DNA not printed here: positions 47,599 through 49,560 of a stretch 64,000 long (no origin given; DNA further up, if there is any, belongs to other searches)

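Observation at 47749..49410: Radical-SAM/SPASM enzyme fused to a nucleotidyltransferase-like domain at the tail of the flagellin-modification operon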

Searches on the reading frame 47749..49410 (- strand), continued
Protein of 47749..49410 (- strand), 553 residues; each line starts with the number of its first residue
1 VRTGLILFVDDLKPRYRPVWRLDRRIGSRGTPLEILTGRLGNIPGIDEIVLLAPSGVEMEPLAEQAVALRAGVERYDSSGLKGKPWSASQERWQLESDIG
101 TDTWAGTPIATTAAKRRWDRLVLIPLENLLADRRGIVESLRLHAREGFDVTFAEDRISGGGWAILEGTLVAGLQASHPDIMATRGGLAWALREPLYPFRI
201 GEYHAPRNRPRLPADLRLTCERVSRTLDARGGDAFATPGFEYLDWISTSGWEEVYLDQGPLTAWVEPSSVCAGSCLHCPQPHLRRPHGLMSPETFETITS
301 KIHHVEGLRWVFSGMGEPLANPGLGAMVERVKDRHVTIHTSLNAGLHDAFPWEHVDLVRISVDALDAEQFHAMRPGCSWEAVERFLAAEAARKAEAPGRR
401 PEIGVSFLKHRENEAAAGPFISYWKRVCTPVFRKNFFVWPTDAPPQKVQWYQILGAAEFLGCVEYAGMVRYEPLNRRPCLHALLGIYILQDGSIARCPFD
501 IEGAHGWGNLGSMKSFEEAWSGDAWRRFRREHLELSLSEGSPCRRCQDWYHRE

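Call 47: find_related_loci(query=A1, collection=genome_contigs, flank=8000)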
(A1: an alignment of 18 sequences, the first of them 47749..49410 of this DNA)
Query A1 (553 aa) in genome_contigs; peptide patterns used: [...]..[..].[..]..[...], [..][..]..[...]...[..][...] (x = any residue, [..] = any of these).
134 stretches matched a pattern; 51 encode a relative of the query (tblastn E <= 1e-3); 51 distinct loci.
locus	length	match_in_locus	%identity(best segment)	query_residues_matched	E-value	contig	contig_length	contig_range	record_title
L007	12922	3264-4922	86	1-553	0e+0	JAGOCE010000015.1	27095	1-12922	Candidatus Ozemobacteraceae bacterium isolate Go_SlDig_bin_287 Go_SlDig_4833_length_27095_cov_8.627002, whole genome sho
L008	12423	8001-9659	83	1-553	0e+0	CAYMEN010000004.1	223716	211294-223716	MAG TPA_asm: uncultured bacterium isolate SRP263991_co7_86 genome assembly, contig: NODE_15_length_223716_cov_11.467784,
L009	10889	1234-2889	67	1-553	0e+0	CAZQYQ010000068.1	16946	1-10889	MAG TPA_asm: uncultured bacterium isolate SRP089250_co1_29 genome assembly, contig: NODE_5676_length_16946_cov_5.544195,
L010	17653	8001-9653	65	1-552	0e+0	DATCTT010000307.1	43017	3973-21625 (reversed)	MAG TPA_asm: Candidatus Ozemobacteraceae bacterium isolate SMAG_U7338 k141_29996, whole genome shotgun sequence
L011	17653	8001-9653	64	1-552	0e+0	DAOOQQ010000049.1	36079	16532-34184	MAG TPA_asm: Candidatus Ozemobacteraceae bacterium isolate AMR_MDS_2567 NODE_1361_length_36079_cov_8.497863, whole genom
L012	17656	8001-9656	50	1-551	0e+0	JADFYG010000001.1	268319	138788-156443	MAG: Candidatus Riflebacteria bacterium isolate nDJH6bin19 nDJH6_bin19_NODE_1_length_268319_cov_5.664569, whole genome s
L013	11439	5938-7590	49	1-552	1e-174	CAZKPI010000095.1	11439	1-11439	MAG TPA_asm: uncultured bacterium isolate binchicken_co135_42 genome assembly, contig: NODE_7603_length_11439_cov_3.4111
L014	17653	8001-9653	48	1-552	7e-169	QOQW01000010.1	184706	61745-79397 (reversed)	MAG: Candidatus Ozemobacter sibiricus isolate BY5 NODE_80, whole genome shotgun sequence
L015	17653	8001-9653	47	1-552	3e-168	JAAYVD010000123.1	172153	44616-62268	MAG: Candidatus Riflebacteria bacterium isolate AS27yjCOA_28 122737_AS27, whole genome shotgun sequence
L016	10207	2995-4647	47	1-552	2e-166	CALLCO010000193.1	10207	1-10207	MAG: Candidatus Ozemobacteraceae bacterium isolate N1_Bin_METABAT__69_1 genome assembly, contig: c_000002275083, whole g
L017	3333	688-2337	44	1-551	5e-163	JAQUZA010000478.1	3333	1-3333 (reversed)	MAG: Candidatus Riflebacteria bacterium isolate STD2_25 NODE_141607_length_3333_cov_3.959451_Sandtown_D2, whole genome s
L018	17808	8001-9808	51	1-552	8e-154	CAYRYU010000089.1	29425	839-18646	MAG TPA_asm: uncultured bacterium isolate binchicken_co66_92 genome assembly, contig: NODE_2636_length_29425_cov_21.8521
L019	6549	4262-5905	44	3-551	1e-150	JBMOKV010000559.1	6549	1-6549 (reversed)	MAG: Candidatus Rifleibacteriota bacterium isolate Betzabe_MAG007 MAG007_559, whole genome shotgun sequence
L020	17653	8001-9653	44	1-551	1e-152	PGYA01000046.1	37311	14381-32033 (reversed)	MAG: Candidatus Riflebacteria bacterium HGW-Riflebacteria-2 bjp_ig2102_scaffold_769, whole genome shotgun sequence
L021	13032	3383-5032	42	1-551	2e-147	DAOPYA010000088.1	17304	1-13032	MAG TPA_asm: Candidatus Rifleibacterium sp. isolate AMR_MDS_1326 NODE_3473_length_17304_cov_6.121978, whole genome shotg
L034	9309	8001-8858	23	251-549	1e-21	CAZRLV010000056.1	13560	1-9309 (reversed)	MAG TPA_asm: uncultured bacterium isolate binchicken_co141_92 genome assembly, contig: NODE_18600_length_13560_cov_4.349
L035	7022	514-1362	25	260-551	7e-20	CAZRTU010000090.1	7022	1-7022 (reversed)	MAG TPA_asm: uncultured bacterium isolate binchicken_co89_570 genome assembly, contig: NODE_22724_length_7022_cov_3.4562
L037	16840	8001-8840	22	259-551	1e-13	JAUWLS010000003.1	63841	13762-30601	MAG: Candidatus Shapirobacteria bacterium isolate CSMAG_2378 CSMAG_2378_k141_87934_length_63841_cov_8.8994, whole genome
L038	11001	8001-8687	25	240-433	2e-12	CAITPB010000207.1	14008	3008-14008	MAG: Candidatus Firestonebacteria bacterium isolate AM-2014-D7_bin-270 genome assembly, contig: bin-270:207/283, whole g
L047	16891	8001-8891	19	260-553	4e-8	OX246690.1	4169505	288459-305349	Clostridioides difficile genome assembly, chromosome: 1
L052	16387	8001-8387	29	258-375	2e-6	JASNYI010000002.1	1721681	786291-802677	MAG: Thermoanaerobaculia bacterium isolate ACID-3 HKU-EGSB-ACID-3_2, whole genome shotgun sequence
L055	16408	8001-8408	27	250-376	2e-5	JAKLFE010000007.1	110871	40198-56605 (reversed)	MAG: Spirochaetes bacterium isolate RA.bin15 RA.bin15_7, whole genome shotgun sequence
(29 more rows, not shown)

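Call 51: search_protein_families(library=pfam, proteins=[L047:723-2861:+, L047:2884-4299:+, L047:4364-5449:+, L047:5462-7945:+, L047:7929-8954:+, L047:9186-10298:+, L047:10348-11268:+, L047:11283-11852:+], max_evalue=0.0001)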
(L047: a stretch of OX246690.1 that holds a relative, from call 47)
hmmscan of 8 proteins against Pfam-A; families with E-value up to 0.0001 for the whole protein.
L047:723-2861:+ (712 aa): 4 families
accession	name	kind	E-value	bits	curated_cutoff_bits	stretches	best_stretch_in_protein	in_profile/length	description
PF00535.33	Glycos_transf_2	-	7.1e-20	72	23.3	1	4-102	1-105/168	Glycosyl transferase family 2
PF13704.12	Glyco_tranf_2_4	-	2.3e-07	31.7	27.5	1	10-91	1-85/98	Glycosyl transferase family 2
PF07719.23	TPR_2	-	4.6e-07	29.9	27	0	271-299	2-30/34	Tetratricopeptide repeat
PF12895.13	ANAPC3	-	2.3e-05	25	27.2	0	213-294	4-80/82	Anaphase-promoting complex, cyclosome, subunit 3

L047:2884-4299:+ (471 aa): 8 families
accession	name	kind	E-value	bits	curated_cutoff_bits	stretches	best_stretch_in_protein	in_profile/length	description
PF00534.26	Glycos_transf_1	-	6e-29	101.2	26.4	1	177-303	13-144/172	Glycosyl transferases group 1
PF13692.12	Glyco_trans_1_4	-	5.5e-25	88.7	27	1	181-305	3-130/142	Glycosyl transferases group 1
PF20706.3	GT4-conflict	-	7.7e-08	32.1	26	1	176-286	194-316/385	Family 4 Glycosyltransferase in conflict systems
PF13181.12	TPR_8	-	1.2e-06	28.6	25.7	0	424-448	2-26/34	Tetratricopeptide repeat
PF00515.34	TPR_1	-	1.2e-06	28.5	27.8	0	424-447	2-25/34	Tetratricopeptide repeat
PF07719.23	TPR_2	-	2e-05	24.8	27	0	425-456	3-34/34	Tetratricopeptide repeat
PF13414.12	TPR_11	-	2.4e-05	24.3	26.8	1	402-436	8-41/42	TPR repeat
PF13439.12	Glyco_transf_4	-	3.2e-05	24.4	28.5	1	14-168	2-169/170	Glycosyltransferase Family 4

L047:4364-5449:+ (361 aa): 4 families
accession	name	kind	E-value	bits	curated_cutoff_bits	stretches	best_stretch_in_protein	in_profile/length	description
PF00534.26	Glycos_transf_1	-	1.6e-31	109.6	26.4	1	189-341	15-171/172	Glycosyl transferases group 1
PF13692.12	Glyco_trans_1_4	-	2.4e-25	89.9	27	1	190-322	2-137/142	Glycosyl transferases group 1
PF13439.12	Glyco_transf_4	-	5.9e-07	30.1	28.5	1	24-151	2-138/170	Glycosyltransferase Family 4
PF20706.3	GT4-conflict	-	1.3e-05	24.8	26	1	190-303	198-323/385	Family 4 Glycosyltransferase in conflict systems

L047:5462-7945:+ (827 aa): 7 families
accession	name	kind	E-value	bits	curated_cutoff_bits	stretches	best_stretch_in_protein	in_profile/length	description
PF00535.33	Glycos_transf_2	-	1.1e-17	64.9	23.3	1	363-474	1-112/168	Glycosyl transferase family 2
PF13432.12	TPR_16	-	2e-06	28.6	32.7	1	230-283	6-58/65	Tetratricopeptide repeat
PF13641.12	Glyco_tranf_2_3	-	3.7e-06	27.6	27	1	362-570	3-211/230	Glycosyltransferase like family 2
PF07719.23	TPR_2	-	4.4e-06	26.9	27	0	258-283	3-28/34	Tetratricopeptide repeat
PF00515.34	TPR_1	-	1.2e-05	25.3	27.8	1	257-283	2-28/34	Tetratricopeptide repeat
PF14559.12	TPR_19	-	3.2e-05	24.6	25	1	232-285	2-54/68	Tetratricopeptide repeat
PF25063.1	ARM_TT21_C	-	3.5e-05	24.2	35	1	234-288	142-196/209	Tetratricopeptide repeat protein 21 C-terminal ARM domain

L047:7929-8954:+ (341 aa): 2 families
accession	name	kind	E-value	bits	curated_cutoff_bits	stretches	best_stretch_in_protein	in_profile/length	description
PF04055.27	Radical_SAM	-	8.9e-18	65.5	29.5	1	30-180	1-146/166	Radical SAM superfamily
PF13186.11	SPASM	-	5.1e-10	39.9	21.5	1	244-311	1-66/67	Iron-sulfur cluster-binding domain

L047:9186-10298:+ (370 aa): 2 families
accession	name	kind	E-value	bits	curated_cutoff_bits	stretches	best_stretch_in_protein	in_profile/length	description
PF00534.26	Glycos_transf_1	-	7.5e-21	74.9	26.4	1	94-254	8-170/172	Glycosyl transferases group 1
PF13692.12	Glyco_trans_1_4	-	1.1e-18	68.3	27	1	102-242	2-142/142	Glycosyl transferases group 1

L047:10348-11268:+ (306 aa): 7 families
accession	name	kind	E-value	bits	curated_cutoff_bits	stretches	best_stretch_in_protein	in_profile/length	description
PF01370.27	Epimerase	-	3.3e-33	115.5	20.9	1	8-228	1-235/240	NAD dependent epimerase/dehydratase family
PF16363.11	GDP_Man_Dehyd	-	2.9e-21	76.7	27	1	9-257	1-270/332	GDP-mannose 4,6 dehydratase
PF02719.21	Polysacc_synt_2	-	2e-13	50.7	20.2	1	8-158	1-157/293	Polysaccharide biosynthesis protein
PF05368.20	NmrA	-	1.1e-09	38.7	27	1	6-40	3-37/298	NmrA-like family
PF01073.25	3Beta_HSD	-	1.2e-08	34.8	22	1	9-154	1-147/280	3-beta hydroxysteroid dehydrogenase/isomerase family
PF04321.23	RmlD_sub_bind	-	7.9e-07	28.9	27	1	7-149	2-135/287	RmlD substrate binding domain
PF07993.18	NAD_binding_4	-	1.6e-05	24.6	20.1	0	10-53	1-47/258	Male sterility protein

L047:11283-11852:+ (189 aa): 1 family
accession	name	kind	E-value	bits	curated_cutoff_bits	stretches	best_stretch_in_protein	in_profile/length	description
PF00908.23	dTDP_sugar_isom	-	3.9e-56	189.8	27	1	15-183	1-168/168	dTDP-4-dehydrorhamnose 3,5-epimerase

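Call 55: search_solved_structures(query=A1, max_evalue=0.001, show_alignments=3)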
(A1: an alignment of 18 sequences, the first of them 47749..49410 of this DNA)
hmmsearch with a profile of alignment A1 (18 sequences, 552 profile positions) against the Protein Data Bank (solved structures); distinct sequences matched with E-value up to 0.001: 7.
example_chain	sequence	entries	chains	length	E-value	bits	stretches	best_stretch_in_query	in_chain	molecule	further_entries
4m7t_A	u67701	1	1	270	6.5e-15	57.7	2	256-332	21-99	BtrN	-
4m7s_A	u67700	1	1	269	1.2e-14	56.7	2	261-332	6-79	BtrN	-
4k37_A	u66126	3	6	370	3.8e-07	32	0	484-549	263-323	Anaerobic sulfatase-maturating enzyme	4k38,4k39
4k36_A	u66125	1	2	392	5.4e-07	31.5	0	484-549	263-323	Anaerobic sulfatase-maturating enzyme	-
8hzv_A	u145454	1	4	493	0.00022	22.9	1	259-393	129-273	Radical S-Adenosyl-L-methionine Enzyme DesII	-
8hzy_A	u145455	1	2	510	0.00023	22.8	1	259-393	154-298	DesII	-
7wzv_A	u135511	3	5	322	0.0004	22.1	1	259-362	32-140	4Fe-4S cluster-binding domain-containing protein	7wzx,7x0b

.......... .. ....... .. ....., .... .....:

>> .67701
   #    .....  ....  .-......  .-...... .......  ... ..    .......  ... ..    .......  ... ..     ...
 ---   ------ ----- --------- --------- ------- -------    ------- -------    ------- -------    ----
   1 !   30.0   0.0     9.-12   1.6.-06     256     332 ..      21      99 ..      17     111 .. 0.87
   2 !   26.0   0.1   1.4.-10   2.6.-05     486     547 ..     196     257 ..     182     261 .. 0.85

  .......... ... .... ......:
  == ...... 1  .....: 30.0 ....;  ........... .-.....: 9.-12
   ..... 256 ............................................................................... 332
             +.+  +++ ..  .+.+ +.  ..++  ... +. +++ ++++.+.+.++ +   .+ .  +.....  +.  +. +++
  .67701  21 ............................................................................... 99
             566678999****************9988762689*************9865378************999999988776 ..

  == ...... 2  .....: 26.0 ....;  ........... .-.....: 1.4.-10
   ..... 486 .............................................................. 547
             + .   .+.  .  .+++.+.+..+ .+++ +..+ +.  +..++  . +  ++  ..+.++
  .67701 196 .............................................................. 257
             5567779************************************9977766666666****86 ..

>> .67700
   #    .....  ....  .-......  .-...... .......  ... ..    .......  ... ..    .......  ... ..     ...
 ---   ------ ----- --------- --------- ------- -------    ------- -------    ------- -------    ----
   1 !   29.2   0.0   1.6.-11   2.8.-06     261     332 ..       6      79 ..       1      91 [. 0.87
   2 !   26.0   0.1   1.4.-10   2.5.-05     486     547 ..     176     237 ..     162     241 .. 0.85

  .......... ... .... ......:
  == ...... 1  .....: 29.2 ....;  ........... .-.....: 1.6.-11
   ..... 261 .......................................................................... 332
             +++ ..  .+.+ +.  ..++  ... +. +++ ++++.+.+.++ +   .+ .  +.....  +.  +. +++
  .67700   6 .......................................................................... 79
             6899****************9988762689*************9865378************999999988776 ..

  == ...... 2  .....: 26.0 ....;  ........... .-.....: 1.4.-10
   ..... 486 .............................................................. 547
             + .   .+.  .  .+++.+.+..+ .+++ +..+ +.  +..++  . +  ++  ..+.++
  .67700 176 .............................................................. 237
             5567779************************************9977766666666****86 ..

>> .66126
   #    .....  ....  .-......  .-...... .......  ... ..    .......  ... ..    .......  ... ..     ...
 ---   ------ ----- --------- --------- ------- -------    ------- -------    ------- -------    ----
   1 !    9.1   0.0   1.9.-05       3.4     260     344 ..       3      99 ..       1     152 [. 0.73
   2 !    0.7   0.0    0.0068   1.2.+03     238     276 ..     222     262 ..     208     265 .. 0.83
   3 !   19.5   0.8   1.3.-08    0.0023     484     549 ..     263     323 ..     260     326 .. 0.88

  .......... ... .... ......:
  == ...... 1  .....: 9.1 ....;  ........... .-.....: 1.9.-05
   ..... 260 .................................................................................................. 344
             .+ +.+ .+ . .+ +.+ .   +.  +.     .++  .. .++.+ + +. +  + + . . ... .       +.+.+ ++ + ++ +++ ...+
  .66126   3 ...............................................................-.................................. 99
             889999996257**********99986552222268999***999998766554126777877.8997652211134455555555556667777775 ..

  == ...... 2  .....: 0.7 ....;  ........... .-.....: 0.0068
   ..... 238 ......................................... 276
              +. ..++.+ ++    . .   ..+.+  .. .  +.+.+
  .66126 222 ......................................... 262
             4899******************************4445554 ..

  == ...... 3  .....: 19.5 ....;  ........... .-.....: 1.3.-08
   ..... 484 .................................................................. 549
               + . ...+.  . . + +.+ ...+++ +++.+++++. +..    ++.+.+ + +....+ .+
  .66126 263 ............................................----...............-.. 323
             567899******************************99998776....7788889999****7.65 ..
